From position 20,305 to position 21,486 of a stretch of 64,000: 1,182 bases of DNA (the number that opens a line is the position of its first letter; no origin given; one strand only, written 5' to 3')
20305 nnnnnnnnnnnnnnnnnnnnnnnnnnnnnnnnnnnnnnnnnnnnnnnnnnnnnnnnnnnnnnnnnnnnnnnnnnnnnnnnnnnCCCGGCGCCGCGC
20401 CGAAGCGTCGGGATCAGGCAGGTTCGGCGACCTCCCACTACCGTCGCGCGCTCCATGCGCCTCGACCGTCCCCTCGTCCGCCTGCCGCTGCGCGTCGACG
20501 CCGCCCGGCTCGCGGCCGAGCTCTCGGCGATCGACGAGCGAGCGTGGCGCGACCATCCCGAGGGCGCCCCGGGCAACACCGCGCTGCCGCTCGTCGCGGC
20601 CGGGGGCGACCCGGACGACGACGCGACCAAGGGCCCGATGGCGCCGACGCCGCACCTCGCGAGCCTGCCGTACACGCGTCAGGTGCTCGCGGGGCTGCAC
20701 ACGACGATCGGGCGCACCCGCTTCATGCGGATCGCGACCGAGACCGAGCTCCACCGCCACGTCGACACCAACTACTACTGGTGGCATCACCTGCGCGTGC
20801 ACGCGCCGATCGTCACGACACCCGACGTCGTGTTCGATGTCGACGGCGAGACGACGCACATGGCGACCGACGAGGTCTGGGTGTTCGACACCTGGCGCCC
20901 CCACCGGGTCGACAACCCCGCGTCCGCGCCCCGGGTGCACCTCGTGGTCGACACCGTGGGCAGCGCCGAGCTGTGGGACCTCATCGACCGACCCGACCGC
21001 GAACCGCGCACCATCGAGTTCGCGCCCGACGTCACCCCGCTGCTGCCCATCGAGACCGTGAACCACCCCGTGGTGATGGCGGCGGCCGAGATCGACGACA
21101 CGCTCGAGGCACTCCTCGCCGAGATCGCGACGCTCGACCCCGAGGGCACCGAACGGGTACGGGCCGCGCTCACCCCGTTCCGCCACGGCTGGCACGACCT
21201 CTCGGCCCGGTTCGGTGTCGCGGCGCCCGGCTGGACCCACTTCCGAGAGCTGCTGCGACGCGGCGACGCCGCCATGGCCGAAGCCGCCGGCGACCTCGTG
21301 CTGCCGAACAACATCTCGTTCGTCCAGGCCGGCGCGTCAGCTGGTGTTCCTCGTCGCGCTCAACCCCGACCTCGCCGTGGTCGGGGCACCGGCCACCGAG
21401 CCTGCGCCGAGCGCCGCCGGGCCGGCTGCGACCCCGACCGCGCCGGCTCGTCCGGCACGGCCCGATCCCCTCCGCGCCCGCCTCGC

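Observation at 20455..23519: One continuous ~1020-codon reading unit combines an Asp/Asn beta-hydroxylase-like cupin, a sulfotransferase and a TIGR03032-like domain, directly upstream of the beta-helix pair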

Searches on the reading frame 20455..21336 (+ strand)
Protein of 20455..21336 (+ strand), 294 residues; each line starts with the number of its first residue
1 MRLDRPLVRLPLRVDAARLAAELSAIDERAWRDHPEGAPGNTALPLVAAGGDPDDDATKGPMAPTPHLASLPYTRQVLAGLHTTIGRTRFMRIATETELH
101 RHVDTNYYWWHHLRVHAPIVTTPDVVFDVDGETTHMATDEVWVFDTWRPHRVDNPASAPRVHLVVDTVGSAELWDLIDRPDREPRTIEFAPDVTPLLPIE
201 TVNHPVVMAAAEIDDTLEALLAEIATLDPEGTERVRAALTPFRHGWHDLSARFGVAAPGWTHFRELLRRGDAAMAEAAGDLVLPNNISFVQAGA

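Call 45: search_solved_structures(query=window:20455-21336:+, max_evalue=0.01, show_alignments=2)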
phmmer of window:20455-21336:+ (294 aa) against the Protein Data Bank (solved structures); distinct sequences matched with E-value up to 0.01: 2.
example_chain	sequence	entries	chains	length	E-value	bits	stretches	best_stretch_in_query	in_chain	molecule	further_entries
4p7w_A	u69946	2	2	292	9.4e-08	35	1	61-188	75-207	L-proline cis-4-hydroxylase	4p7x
1e5r_A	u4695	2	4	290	0.0012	21.5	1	14-170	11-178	PROLINE OXIDASE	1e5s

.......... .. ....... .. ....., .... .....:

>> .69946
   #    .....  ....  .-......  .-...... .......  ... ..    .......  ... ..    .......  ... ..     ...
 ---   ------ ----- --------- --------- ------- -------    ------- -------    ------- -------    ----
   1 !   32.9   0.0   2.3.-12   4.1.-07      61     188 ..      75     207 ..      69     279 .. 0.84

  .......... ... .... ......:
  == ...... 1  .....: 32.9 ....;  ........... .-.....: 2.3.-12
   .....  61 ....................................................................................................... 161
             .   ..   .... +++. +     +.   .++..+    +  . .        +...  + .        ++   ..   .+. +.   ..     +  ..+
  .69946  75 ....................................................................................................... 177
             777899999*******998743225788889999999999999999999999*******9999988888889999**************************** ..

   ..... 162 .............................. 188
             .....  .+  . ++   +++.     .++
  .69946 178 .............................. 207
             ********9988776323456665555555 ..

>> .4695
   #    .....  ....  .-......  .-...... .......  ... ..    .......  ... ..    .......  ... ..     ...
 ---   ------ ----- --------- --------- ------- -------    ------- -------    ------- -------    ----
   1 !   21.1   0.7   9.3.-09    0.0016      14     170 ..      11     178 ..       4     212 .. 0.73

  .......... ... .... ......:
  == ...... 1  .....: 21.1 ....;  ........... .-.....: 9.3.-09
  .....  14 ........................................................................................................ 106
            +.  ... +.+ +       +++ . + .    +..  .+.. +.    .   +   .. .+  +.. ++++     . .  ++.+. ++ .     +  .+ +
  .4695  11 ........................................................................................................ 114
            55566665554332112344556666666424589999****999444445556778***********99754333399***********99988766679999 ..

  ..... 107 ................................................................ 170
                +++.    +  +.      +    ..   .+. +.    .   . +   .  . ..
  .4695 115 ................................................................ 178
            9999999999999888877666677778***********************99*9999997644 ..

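Call 67: predict_structure(alignment_id=A3)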
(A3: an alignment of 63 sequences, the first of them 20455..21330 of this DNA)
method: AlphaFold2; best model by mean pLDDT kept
length: 292 residues; sequences in the alignment: 63
mean_pLDDT: 94.2   pTM: 0.90
mean pLDDT of the five models: 94.2, 94.0, 93.4, 92.3, 88.6
residues with pLDDT >= 90: 264; 70-90: 22; 50-70: 6; < 50: 0
segments of 3 or more residues with pLDDT < 50: none
pLDDT, mean of each block of 10 residues (from residue 1): 93 98 94 75 95 92 96 98 97 80 92 96 95 96 95 90 96 97 97 96 94 96 97 97 98 98 98 93 95 91
secondary structure, 60 per line:
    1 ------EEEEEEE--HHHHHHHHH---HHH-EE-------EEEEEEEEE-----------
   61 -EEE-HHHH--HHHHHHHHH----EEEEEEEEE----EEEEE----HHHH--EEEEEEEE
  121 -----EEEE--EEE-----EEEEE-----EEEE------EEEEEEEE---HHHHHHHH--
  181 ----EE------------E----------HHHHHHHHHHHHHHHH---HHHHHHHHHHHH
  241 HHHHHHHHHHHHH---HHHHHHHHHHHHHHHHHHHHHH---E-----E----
elements in order: E7-13 H16-24 E41-49 E62-64 H66-69 H72-80 E85-93 E98-102 H107-110 E113-120 E126-129 E132-134 E140-144 E150-153 E160-167 H171-178 H210-225 H229-253 H257-278
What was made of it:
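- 20455..21330 (+): Segment A, codons 1-292 (frame 1). Fe(II)/2-oxoglutarate oxygenase module: a DSBH core plus a C-terminal three-helix bundle. The Pfam Asp_Arg_Hydrox match covers residues 65-167 (nt 20647-20955). AF2 pLDDT 94.2 (call 67).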

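Call 69: fold_search(model_id=the predicted structure, library=pdb)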
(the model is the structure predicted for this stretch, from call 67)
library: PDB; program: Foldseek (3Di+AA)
matches with E <= 10: 1441; with E <= 0.001: 117
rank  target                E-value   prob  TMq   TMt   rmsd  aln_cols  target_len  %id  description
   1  4p7x                  2.8e-10  1.00  0.49  0.50  15.2       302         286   20  L-pipecolic acid-bound L-proline cis-4-hydroxylase (released 2014-09-17)
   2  4p7w                  7.8e-10  1.00  0.48  0.50  14.5       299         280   21  L-proline-bound L-proline cis-4-hydroxylase (released 2014-09-17)
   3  1e5r_A                8.5e-08  1.00  0.41  0.46  15.0       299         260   15  Proline 3-hydroxylase (type II) -apo form (released 2001-07-26)
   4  1e5r_B                1.6e-07  1.00  0.42  0.47  15.2       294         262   18  Proline 3-hydroxylase (type II) -apo form (released 2001-07-26)
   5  7v4f_A                4.0e-07  1.00  0.41  0.70   4.9       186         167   19  Unique non-heme hydroxylase in biosynthesis of nucleoside antibiotic pathway uncover mechanism of reaction (released 2022-02-23)
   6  7v4m                  2.1e-06  1.00  0.46  0.76   3.2       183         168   21  Unique non-heme hydroxylase in biosynthesis of nucleoside antibiotic pathway uncover mechanism of reaction (released 2022-02-23)
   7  7v4o_A                2.4e-06  1.00  0.44  0.70   3.3       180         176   20  Unique non-heme hydroxylase in biosynthesis of nucleoside antibiotic pathway uncover mechanism of reaction (released 2022-02-23)
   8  1e5s_B                2.5e-06  1.00  0.40  0.48  15.0       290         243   17  Proline 3-hydroxylase (type II) - Iron form (released 2001-07-26)
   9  7v4p_A                2.8e-06  1.00  0.42  0.69   4.9       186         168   19  Unique non-heme hydroxylase in biosynthesis of nucleoside antibiotic pathway uncover mechanism of reaction (released 2022-02-23)
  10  6yyu                  3.2e-06  1.00  0.40  0.28   3.7       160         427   18  Aspartyl/Asparaginyl beta-hydroxylase (AspH) oxygenase and TPR domains in complex with manganese and 2-oxoglutarate (released 2021-03-17)
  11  6yyy_A                5.8e-06  1.00  0.40  0.28   7.6       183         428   17  Aspartyl/Asparaginyl beta-hydroxylase (AspH) oxygenase and TPR domains in complex with manganese, 4,4-dimethyl-2-oxogl (released 2021-03-17)
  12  7yb9_A                6.9e-06  1.00  0.40  0.28   5.3       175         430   17  Aspartyl/Asparaginyl beta-hydroxylase (AspH) oxygenase and TPR domains in complex with L-2-hydroxyglutarate and factor (released 2023-07-05)
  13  8re6_A                7.3e-06  1.00  0.40  0.28   3.2       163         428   18  Aspartyl/Asparaginyl beta-hydroxylase (AspH) R735Q variant in complex with Mn, 2-oxoglutarate and a Factor X derived p (released 2024-12-18)
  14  5apa                  7.3e-06  1.00  0.41  0.59   5.2       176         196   17  Crystal structure of human aspartate beta-hydroxylase isoform a (released 2015-09-23)
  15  8re8_A                1.2e-05  1.00  0.41  0.29   4.9       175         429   15  Aspartyl/Asparaginyl beta-hydroxylase (AspH) R688Q variant in complex with Mn, (3R)-methyl-2-oxoglutarate and a Factor (released 2024-12-18)
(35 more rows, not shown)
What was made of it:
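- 20455..21330 (+): Top Foldseek hits are 4p7x, 4p7w and 1e5r (call 69).
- On Fe(II)/2OG oxygenase, Asp_Arg_Hydrox (PF05118): AF2 pLDDT 94.2 with DSBH hits (calls 67, 69).
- Closest known: L-proline cis-4-hydroxylase. Same: The match extends over about 300 alignment columns, nearly the whole module, though at high rmsd (call 69).
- Closest known: Human AspH and bacterial LpxO. Same: AspH appears at ranks 10-20 in Foldseek (call 69).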
